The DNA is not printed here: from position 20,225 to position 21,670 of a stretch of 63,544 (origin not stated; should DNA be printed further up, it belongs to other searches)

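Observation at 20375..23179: Foreign two-gene module: a RelA/SpoT-synthetase-like protein downstream of a 522-aa protein with degenerate phosphoesterase motifs (candidate toxSAS-like toxin/antidote or alarmone module in an archaeon)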

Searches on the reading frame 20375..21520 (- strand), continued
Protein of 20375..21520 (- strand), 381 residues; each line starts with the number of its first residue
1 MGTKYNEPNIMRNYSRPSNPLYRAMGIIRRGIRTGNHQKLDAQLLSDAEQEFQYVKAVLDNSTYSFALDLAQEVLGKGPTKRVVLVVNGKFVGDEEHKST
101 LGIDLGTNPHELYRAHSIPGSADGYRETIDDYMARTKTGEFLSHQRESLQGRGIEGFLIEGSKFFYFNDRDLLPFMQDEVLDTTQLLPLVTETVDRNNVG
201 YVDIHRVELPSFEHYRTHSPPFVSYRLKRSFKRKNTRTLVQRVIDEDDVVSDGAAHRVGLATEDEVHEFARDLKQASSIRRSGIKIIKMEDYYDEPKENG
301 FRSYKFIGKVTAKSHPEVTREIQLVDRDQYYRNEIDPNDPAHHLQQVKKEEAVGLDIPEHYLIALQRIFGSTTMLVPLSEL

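Call 40: fold_search(model_id=the predicted structure, library=pdb)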
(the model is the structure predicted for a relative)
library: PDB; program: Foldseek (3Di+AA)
matches with E <= 10: 832; with E <= 0.001: 24
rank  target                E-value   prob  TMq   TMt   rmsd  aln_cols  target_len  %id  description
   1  6ewz_B                4.5e-06  1.00  0.24  0.43  11.1       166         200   21  Crystal structure of RelP (SAS2) from Staphylococcus aureus bound to AMPCPP and GTP in the pre-catalytic state (released 2018-01-24)
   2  6fgk_B                1.0e-05  1.00  0.27  0.53  10.5       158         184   22  Crystal structure of the small alarmone synthethase 2 from Bacillus subtilis (released 2018-02-07)
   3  6ex0_A                1.1e-05  1.00  0.26  0.48  12.9       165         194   21  Crystal structure of RelP (SAS2) from Staphylococcus aureus bound to pppGpp in the post-catalytic state (released 2018-01-24)
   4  6ewz_A                1.3e-05  1.00  0.26  0.45  11.2       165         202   22  Crystal structure of RelP (SAS2) from Staphylococcus aureus bound to AMPCPP and GTP in the pre-catalytic state (released 2018-01-24)
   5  5ded_C                1.5e-05  1.00  0.26  0.48  10.1       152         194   22  Crystal structure of the small alarmone synthethase 1 from Bacillus subtilis bound to its product pppGpp (released 2015-10-28)
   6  6fgx_B                1.5e-05  1.00  0.26  0.48  13.0       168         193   20  Crystal structure of the small alarmone synthethase 2 from Staphylococcus aureus bound to AMPCPP (released 2018-02-07)
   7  6fgx_A                1.5e-05  1.00  0.24  0.44  11.3       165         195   22  Crystal structure of the small alarmone synthethase 2 from Staphylococcus aureus bound to AMPCPP (released 2018-02-07)
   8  5ded_A                1.6e-05  1.00  0.25  0.47  10.6       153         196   22  Crystal structure of the small alarmone synthethase 1 from Bacillus subtilis bound to its product pppGpp (released 2015-10-28)
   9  6fgk_D                1.7e-05  1.00  0.26  0.51  10.8       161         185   19  Crystal structure of the small alarmone synthethase 2 from Bacillus subtilis (released 2018-02-07)
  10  6fgk_C                2.4e-05  1.00  0.27  0.52  10.6       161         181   20  Crystal structure of the small alarmone synthethase 2 from Bacillus subtilis (released 2018-02-07)
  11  2be3_A                2.4e-05  1.00  0.27  0.48  10.9       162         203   23  Structure of a GTP Pyrophosphokinase Family Protein from Streptococcus pneumoniae (released 2005-12-06)
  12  6fgj_A                2.4e-05  1.00  0.25  0.46  13.0       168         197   20  Crystal structure of the small alarmone synthethase 2 from Staphylococcus aureus (released 2018-02-07)
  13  6fgj_B                2.5e-05  1.00  0.26  0.47  12.0       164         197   21  Crystal structure of the small alarmone synthethase 2 from Staphylococcus aureus (released 2018-02-07)
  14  2be3_B                2.6e-05  1.00  0.20  0.37   9.8       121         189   20  Structure of a GTP Pyrophosphokinase Family Protein from Streptococcus pneumoniae (released 2005-12-06)
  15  6fgk_A                2.8e-05  1.00  0.25  0.49  10.8       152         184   20  Crystal structure of the small alarmone synthethase 2 from Bacillus subtilis (released 2018-02-07)
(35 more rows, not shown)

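Call 61: search_protein_families(library=pfam, proteins=[L013:2001-2696:+], max_evalue=1)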
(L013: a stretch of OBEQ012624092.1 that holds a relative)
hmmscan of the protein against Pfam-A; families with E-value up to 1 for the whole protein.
L013:2001-2696:+ (231 aa): 1 family
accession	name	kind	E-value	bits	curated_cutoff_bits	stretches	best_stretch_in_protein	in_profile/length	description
PF11774.14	Lsr2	-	0.071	13.2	29.6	1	118-150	18-50/58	Lsr2 dimerization domain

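Call 72: search_solved_structures(query=A6, max_evalue=1, show_alignments=5)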
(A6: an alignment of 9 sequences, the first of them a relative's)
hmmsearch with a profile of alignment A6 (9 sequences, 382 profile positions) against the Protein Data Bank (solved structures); distinct sequences matched with E-value up to 1: 17.
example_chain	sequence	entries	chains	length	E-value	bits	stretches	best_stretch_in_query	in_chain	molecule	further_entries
2be3_A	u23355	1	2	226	1.9e-10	43.6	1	208-319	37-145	GTP pyrophosphokinase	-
6fgk_A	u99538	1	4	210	1.3e-09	40.9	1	211-319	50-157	GTP pyrophosphokinase YwaC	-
6ewz_A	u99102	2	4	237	2.6e-09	39.8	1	208-319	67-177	GTP pyrophosphokinase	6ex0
6fgj_A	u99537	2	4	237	3.1e-09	39.6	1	208-319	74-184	GTP pyrophosphokinase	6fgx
3l9d_A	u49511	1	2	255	4.9e-09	38.9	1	207-319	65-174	Putative GTP pyrophosphokinase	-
5f2v_V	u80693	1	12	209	1.9e-05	27.2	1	210-319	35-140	GTP pyrophosphokinase YjbM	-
5dec_A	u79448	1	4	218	1.9e-05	27.1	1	210-319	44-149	GTP pyrophosphokinase YjbM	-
5ded_D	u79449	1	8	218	1.9e-05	27.1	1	210-319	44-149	GTP pyrophosphokinase YjbM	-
9erv_A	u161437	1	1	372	0.025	16.9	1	214-305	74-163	RelA/SpoT family protein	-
7ztb_A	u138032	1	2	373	0.025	16.9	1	214-305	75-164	RelA/SpoT family protein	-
8pu4_A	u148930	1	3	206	0.12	14.7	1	216-278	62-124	RelA/SpoT domain-containing protein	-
8pu3_C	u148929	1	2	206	0.12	14.6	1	216-278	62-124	FaRel2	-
8pu1_B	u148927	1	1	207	0.12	14.6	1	216-278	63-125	RelA/SpoT domain-containing protein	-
7ohg_A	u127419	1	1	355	0.45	12.7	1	234-303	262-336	Guanosine-3',5'-bis(Diphosphate) 3'-pyrophosphohydrolase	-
6s2t_A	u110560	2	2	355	0.45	12.7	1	234-303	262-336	(P)ppGpp synthetase I, SpoT/RelA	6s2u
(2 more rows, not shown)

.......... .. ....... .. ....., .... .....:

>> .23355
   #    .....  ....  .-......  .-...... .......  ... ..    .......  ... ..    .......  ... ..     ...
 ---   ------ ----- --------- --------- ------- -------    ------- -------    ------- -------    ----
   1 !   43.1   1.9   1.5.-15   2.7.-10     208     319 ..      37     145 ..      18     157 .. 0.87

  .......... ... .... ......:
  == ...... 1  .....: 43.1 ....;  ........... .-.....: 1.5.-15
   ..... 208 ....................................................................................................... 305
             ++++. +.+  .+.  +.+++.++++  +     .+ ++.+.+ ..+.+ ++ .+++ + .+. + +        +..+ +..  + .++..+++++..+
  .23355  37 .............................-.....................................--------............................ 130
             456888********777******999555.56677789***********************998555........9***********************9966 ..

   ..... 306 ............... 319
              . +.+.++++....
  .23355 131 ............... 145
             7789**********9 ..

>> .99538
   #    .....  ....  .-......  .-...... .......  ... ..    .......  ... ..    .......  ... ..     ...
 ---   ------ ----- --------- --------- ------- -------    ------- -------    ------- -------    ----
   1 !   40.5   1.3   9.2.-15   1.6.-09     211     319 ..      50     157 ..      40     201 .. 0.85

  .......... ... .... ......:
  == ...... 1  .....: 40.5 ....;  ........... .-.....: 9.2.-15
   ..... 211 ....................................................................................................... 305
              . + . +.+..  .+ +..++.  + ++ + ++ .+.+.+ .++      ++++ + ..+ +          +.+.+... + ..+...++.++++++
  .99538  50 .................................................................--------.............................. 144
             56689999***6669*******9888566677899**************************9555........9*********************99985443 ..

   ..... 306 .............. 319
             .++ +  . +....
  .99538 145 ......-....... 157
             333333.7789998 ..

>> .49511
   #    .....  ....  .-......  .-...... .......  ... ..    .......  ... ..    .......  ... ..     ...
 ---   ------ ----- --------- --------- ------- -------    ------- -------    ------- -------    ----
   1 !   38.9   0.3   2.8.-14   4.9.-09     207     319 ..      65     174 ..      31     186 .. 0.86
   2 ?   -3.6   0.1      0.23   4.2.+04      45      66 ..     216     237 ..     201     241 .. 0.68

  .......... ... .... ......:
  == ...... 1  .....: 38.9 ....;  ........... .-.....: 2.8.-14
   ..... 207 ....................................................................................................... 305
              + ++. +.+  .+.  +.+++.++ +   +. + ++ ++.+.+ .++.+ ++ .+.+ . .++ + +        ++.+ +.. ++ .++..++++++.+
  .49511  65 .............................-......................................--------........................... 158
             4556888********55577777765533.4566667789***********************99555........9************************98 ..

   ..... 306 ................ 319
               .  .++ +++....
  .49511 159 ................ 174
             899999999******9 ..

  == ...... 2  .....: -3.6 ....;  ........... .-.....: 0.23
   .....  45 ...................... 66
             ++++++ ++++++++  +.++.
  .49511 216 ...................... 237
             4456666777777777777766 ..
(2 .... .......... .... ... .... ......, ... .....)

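Call 97: search_protein_families(library=padloc, proteins=[window:20375-21520:-], max_evalue=0.1)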
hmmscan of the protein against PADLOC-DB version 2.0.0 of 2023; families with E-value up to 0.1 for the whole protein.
window:20375-21520:- (381 aa): 1 family
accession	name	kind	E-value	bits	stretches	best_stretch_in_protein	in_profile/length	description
PDLC04999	PDC-S33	-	3.4e-06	24.7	1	252-324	95-166/349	-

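Call 118: find_related_loci(query=A6, collection=viral_contigs, flank=5000)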
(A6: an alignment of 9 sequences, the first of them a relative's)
Query A6 (381 aa) in viral_contigs; peptide patterns used: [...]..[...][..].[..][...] (x = any residue, [..] = any of these).
117 stretches matched a pattern, but none encodes a relative of the query by tblastn (E <= 1e-3).
